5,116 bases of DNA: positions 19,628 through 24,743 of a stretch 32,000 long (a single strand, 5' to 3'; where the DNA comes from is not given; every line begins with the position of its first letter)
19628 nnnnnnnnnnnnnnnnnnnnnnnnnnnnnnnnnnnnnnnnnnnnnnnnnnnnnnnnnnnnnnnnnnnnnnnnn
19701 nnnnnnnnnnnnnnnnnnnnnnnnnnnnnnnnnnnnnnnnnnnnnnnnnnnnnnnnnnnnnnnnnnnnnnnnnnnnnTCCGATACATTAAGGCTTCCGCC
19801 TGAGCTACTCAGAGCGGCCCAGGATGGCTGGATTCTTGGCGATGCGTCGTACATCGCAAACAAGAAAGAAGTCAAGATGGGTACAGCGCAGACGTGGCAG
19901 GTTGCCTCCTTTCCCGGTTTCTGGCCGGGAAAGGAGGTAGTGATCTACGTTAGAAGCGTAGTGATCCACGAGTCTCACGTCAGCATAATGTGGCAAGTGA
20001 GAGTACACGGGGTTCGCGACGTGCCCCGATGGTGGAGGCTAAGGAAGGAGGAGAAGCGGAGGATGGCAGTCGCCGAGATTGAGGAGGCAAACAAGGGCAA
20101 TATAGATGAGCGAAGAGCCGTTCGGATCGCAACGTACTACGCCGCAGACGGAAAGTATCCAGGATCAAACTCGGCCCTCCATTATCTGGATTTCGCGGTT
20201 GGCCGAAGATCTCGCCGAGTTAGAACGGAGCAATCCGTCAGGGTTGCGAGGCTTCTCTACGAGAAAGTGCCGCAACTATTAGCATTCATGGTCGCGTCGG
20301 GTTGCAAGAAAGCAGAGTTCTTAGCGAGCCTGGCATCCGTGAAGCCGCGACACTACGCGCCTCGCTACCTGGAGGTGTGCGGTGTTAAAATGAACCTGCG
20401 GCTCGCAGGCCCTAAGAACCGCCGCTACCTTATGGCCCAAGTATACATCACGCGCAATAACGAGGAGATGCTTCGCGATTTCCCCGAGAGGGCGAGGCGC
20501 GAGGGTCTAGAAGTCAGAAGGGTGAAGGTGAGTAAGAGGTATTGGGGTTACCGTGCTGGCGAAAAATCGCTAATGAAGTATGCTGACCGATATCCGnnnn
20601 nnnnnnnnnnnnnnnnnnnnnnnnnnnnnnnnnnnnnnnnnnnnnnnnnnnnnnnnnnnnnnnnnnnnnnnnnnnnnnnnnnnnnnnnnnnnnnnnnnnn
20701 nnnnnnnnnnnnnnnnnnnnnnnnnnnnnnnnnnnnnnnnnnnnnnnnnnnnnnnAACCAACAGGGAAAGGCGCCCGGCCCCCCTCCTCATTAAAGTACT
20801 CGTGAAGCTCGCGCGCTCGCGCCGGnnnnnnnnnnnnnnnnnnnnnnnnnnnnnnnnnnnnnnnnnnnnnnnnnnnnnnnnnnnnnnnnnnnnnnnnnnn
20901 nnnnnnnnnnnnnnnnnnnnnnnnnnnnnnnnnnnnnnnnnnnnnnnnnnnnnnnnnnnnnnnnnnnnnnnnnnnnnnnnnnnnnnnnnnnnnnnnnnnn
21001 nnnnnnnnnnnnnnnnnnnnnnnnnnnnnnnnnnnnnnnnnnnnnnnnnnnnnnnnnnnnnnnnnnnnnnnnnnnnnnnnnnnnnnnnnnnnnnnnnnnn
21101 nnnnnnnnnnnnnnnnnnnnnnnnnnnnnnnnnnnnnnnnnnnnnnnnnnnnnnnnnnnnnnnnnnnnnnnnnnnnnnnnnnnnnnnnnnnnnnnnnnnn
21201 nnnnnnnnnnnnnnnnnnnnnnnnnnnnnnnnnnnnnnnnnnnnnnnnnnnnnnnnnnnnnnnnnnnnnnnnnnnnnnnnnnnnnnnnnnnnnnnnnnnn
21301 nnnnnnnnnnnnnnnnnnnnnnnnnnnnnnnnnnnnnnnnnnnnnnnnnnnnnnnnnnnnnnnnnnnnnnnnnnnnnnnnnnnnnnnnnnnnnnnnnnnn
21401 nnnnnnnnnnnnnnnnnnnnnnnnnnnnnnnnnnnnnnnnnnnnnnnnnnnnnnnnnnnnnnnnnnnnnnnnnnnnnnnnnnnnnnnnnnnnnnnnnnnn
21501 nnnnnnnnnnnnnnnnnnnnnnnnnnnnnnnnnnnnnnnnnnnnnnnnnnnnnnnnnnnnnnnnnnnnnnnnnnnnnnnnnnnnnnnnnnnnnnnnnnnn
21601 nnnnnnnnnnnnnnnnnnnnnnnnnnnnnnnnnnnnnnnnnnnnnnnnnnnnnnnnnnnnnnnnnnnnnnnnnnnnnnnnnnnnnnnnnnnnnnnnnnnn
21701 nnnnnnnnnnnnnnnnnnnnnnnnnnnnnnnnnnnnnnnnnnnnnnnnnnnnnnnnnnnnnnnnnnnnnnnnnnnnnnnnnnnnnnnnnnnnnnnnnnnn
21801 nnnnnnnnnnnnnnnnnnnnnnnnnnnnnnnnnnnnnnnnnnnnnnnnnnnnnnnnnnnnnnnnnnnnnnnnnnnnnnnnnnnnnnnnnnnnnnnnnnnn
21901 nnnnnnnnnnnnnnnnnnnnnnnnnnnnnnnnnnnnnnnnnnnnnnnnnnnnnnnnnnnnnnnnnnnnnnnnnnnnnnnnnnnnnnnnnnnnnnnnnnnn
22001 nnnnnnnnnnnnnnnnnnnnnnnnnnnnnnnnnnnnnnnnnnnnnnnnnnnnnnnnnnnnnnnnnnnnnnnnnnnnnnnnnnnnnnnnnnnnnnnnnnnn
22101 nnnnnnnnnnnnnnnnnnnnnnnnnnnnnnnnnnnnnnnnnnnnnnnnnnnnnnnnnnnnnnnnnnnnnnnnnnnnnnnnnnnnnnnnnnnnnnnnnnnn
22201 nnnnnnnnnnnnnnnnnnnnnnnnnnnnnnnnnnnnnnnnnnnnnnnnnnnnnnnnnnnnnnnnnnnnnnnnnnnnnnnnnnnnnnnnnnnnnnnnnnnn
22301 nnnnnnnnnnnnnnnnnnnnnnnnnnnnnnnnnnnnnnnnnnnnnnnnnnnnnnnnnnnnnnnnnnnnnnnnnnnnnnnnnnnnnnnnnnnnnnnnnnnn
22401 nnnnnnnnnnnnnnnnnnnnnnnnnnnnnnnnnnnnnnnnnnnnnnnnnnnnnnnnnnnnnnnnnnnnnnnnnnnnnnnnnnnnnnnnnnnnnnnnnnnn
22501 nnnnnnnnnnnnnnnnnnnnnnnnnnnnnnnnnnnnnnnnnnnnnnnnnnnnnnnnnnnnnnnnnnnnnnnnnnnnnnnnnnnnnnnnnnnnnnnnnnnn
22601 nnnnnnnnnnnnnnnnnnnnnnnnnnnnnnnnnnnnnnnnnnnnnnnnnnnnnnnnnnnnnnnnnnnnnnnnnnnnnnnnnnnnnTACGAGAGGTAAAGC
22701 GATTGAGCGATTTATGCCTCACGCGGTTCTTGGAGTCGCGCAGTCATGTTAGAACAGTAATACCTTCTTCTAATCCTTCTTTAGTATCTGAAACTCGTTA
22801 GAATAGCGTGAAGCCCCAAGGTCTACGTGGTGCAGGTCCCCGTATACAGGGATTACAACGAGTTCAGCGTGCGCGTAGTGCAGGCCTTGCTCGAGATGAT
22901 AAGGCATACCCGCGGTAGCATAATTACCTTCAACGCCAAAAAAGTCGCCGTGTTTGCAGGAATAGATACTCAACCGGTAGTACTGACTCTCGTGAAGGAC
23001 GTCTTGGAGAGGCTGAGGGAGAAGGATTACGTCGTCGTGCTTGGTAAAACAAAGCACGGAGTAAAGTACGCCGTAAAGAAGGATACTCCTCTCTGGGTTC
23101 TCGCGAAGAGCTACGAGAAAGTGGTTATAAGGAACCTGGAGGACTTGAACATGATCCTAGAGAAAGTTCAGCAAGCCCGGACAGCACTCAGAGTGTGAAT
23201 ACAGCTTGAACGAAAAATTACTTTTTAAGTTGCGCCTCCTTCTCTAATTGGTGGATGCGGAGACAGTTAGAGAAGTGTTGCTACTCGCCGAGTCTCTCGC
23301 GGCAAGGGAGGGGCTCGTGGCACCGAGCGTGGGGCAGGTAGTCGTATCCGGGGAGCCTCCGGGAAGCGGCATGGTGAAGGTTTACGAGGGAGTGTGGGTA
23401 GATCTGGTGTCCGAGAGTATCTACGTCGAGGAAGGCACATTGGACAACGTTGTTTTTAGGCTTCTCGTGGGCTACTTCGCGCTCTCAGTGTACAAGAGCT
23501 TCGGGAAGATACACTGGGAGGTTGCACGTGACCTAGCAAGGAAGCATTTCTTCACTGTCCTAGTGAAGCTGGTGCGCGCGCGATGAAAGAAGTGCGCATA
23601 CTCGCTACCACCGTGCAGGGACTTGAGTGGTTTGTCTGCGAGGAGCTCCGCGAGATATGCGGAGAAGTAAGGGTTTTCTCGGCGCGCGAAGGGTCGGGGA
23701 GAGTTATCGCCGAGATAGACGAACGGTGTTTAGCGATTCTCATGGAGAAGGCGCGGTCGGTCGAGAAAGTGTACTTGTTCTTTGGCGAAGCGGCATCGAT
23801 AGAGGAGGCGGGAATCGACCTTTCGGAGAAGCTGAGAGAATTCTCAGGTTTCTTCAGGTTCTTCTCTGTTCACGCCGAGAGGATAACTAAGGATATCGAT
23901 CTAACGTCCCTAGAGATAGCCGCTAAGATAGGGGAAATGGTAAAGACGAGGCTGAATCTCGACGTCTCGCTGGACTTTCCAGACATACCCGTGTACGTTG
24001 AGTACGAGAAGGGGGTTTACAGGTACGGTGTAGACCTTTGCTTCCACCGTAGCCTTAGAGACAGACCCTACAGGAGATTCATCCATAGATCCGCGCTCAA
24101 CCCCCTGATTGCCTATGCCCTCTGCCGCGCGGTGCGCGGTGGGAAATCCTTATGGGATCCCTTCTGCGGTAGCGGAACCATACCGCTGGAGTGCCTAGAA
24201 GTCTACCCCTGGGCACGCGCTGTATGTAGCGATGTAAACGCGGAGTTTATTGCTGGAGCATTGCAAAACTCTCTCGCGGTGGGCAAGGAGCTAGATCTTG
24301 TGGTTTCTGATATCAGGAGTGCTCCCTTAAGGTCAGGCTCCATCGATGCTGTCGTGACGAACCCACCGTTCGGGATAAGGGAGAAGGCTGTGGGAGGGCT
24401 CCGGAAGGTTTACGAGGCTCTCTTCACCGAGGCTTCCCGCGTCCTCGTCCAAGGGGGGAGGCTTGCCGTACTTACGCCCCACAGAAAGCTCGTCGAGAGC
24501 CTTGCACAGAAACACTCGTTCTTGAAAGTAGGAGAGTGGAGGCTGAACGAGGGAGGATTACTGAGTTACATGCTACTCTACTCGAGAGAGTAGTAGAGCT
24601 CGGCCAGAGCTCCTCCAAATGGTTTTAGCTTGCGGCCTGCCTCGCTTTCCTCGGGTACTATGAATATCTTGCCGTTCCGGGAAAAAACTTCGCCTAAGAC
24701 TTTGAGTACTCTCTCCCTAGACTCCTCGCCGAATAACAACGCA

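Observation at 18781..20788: Three-copy mosaic two-gene cassette (small helical ORF divergent from a 470-500 aa ORF) with conserved non-coding ends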

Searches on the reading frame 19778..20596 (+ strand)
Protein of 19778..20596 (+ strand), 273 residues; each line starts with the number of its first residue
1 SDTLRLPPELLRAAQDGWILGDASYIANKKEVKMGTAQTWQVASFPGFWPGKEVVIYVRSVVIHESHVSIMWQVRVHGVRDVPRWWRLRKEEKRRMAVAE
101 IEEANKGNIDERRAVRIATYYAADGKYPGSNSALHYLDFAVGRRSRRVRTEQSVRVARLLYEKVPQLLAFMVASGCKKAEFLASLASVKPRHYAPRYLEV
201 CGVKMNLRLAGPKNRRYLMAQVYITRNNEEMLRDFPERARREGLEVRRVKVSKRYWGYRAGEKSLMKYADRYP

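Call 52: predict_structure(alignment_id=A3)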
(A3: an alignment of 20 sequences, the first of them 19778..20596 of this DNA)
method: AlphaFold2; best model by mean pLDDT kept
length: 273 residues; sequences in the alignment: 20
mean_pLDDT: 85.8   pTM: 0.65
mean pLDDT of the five models: 85.8, 85.6, 83.1, 81.6, 81.1
residues with pLDDT >= 90: 114; 70-90: 137; 50-70: 18; < 50: 4
segments of 3 or more residues with pLDDT < 50: 192-194
pLDDT, mean of each block of 10 residues (from residue 1): 77 88 71 85 84 91 89 87 81 89 94 94 79 76 85 92 92 88 80 67 89 86 89 93 93 89 90 73
secondary structure, 60 per line:
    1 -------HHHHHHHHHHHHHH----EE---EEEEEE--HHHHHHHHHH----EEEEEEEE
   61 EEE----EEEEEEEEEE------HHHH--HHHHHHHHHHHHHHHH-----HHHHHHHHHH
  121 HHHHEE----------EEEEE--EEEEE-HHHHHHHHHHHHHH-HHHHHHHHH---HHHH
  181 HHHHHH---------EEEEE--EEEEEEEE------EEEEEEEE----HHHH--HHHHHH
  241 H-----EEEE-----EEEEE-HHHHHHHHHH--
elements in order: H8-21 E31-36 H39-48 E53-63 E68-77 H84-87 H90-105 H111-124 E137-141 E144-148 H150-163 H165-173 H177-186 E196-200 E203-210 E217-224 H229-232 H235-241 E247-250 E256-260 H262-271

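Call 54: fold_search(model_id=the predicted structure, library=pdb)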
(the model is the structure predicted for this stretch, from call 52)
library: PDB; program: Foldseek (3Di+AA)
matches with E <= 10: 928; with E <= 0.001: 3
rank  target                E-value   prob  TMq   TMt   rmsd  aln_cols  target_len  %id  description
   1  2dch                  2.3e-04  1.00  0.24  0.30  17.6       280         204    9  Crystal structure of archaeal intron-encoded homing endonuclease I-Tsp061I (released 2006-07-06)
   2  2ab5_A                2.5e-04  0.96  0.20  0.20  17.5       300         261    9  bI3 LAGLIDADG Maturase (released 2005-08-30)
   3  2ab5_B                7.0e-04  0.90  0.19  0.20  16.7       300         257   10  bI3 LAGLIDADG Maturase (released 2005-08-30)
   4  6uwk_A                1.1e-03  0.66  0.17  0.16  21.0       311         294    8  Engineered variant of I-OnuI meganuclease with improved stability and fully altered specificity targeting human chromo (released 2019-12-18)
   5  11qf_B                1.2e-03  0.75  0.19  0.17  21.0       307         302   10  I-PnoMI with solubilizing mutations (released 2026-03-25)
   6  4yhx_A                2.2e-03  0.51  0.16  0.15  21.4       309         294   10  Crystal Structure of LAGLIDADG Meganuclease I-GpeMI Bound to Uncleaved DNA (released 2016-03-09)
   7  6uw0_A                3.1e-03  0.38  0.15  0.15  20.9       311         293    9  Engineered variant of I-OnuI meganuclease with improved thermostability and fully altered specificity targeting choler (released 2019-12-18)
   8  6uvw_D                3.4e-03  0.38  0.16  0.15  20.7       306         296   10  Engineered variant of I-OnuI meganuclease with improved thermostability (released 2019-12-18)
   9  4efj_A                3.6e-03  0.47  0.18  0.17  20.7       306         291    9  Crystal structure of I-GzeII LAGLIDADG homing endonuclease in complex with DNA target site (released 2012-05-02)
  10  9xy2_A                5.0e-03  0.54  0.18  0.17  20.5       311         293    8  One of a series of engineered variants of I-OnuI meganuclease targeting altered DNA target sequence (released 2025-09-10)
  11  9pz7_A                5.3e-03  0.41  0.16  0.15  20.8       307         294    7  One of a series of engineered variants of I-OnuI meganuclease targeting altered DNA target sequence (released 2025-09-10)
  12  5t2h_A                5.3e-03  0.41  0.17  0.16  20.9       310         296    8  Engineered variant of I-OnuI meganuclease targeting the Human TCRa gene; harbors 43 point mutations relative to wild-t (released 2017-05-03)
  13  6bdb_A                6.2e-03  0.38  0.16  0.15  20.6       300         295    8  I-OnuI K227Y, D236A bound to A3G substrate (pre-cleavage complex) (released 2018-10-24)
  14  6uwj_A                6.6e-03  0.35  0.16  0.15  20.6       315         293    9  Intermediate engineered variant of I-OnuI meganuclease with improved thermostability and partially altered specificity (released 2019-12-18)
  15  6uw0_B                7.0e-03  0.41  0.17  0.16  21.1       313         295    9  Engineered variant of I-OnuI meganuclease with improved thermostability and fully altered specificity targeting choler (released 2019-12-18)
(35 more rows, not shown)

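Call 96: fold_search(model_id=the predicted structure, library=viral)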
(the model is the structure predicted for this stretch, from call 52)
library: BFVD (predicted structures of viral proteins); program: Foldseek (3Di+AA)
matches with E <= 10: 941; with E <= 0.001: 4
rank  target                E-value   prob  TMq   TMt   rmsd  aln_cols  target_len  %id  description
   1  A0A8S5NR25            1.2e-04  1.00  0.25  0.22  16.1       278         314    8  Endonuclease [Siphoviridae sp. ct5op20]
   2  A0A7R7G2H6            4.2e-04  1.00  0.26  0.22  16.2       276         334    9  (no name in the UniProt tables at hand)
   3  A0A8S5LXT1            5.2e-04  1.00  0.31  0.39  13.5       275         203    9  INTRON-ENCODED ENDONUCLEASE I-SCEI [Myoviridae sp. ctZgq1]
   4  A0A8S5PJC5            9.0e-04  1.00  0.25  0.17  17.1       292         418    8  HAD domain protein [Myoviridae sp. ctsK93]
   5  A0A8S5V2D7            1.3e-03  0.99  0.25  0.30  16.4       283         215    8  LAGLIDADG DNA endonuclease family [CrAss-like virus sp. ctelJ1]
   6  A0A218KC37            1.7e-03  1.00  0.29  0.32  17.8       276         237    9  Putative DNA endonuclease [Bacillus phage PBC2]
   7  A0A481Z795            2.2e-03  1.00  0.28  0.24  16.3       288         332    7  Aspartyl protease [Pithovirus LCPAC304]
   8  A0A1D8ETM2            2.2e-03  0.96  0.26  0.11  14.4       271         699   10  DNA (cytosine-5-)-methyltransferase [Propionibacterium phage B22]
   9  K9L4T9                2.3e-03  0.97  0.33  0.14  18.9       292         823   11  DOD-type homing endonuclease domain-containing protein [Pectobacterium phage phiTE]
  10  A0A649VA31            3.2e-03  1.00  0.30  0.12   8.1       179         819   13  DNA methylase [Mycobacterium phage Atcoo]
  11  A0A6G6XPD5            3.2e-03  0.91  0.25  0.16  16.3       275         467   10  (no name in the UniProt tables at hand)
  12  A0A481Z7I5            3.3e-03  0.93  0.26  0.11  15.7       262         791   11  GDP-mannose 4,6-dehydratase [Pithovirus LCPAC304]
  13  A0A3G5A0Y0            3.7e-03  1.00  0.37  0.12   7.3       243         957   10  DNA-directed RNA polymerase [Harvfovirus sp.]
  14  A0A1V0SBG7            4.2e-03  0.97  0.32  0.17  12.6       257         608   11  DNA-directed RNA polymerase [Catovirus CTV1]
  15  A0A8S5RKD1            4.4e-03  0.99  0.27  0.24   7.5       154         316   13  LAGLIDADG-like domain [virus sp. ctEQ64]
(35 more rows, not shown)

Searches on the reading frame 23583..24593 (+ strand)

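Call 63: search_protein_families(library=pfam, proteins=[window:23583-24593:+], max_evalue=0.01)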
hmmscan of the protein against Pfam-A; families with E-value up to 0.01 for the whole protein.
window:23583-24593:+ (336 aa): 8 families
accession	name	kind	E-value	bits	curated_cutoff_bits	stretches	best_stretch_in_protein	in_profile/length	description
PF01170.24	UPF0020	-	1.1e-28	100.7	22.3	1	161-326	1-194/197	RMKL-like, methyltransferase domain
PF05175.20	MTS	-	6.6e-12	45.8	23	1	192-306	37-148/170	Methyltransferase small domain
PF08241.18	Methyltransf_11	-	3.2e-07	31.3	21.2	1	195-295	5-94/95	Methyltransferase domain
PF13649.12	Methyltransf_25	-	1.5e-06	29.3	27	1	195-292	6-97/97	Methyltransferase domain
PF02926.22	THUMP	-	3.6e-06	27.7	20.6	1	94-144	26-77/84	THUMP domain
PF13847.12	Methyltransf_31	-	6.6e-06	26.3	27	1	187-312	4-127/145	Methyltransferase domain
PF03602.21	Cons_hypoth95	-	0.0035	17.5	24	1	177-268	38-128/182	Conserved hypothetical protein 95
PF01209.24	Ubie_methyltran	-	0.0063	16.3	20.1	0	181-309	42-164/233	ubiE/COQ5 methyltransferase family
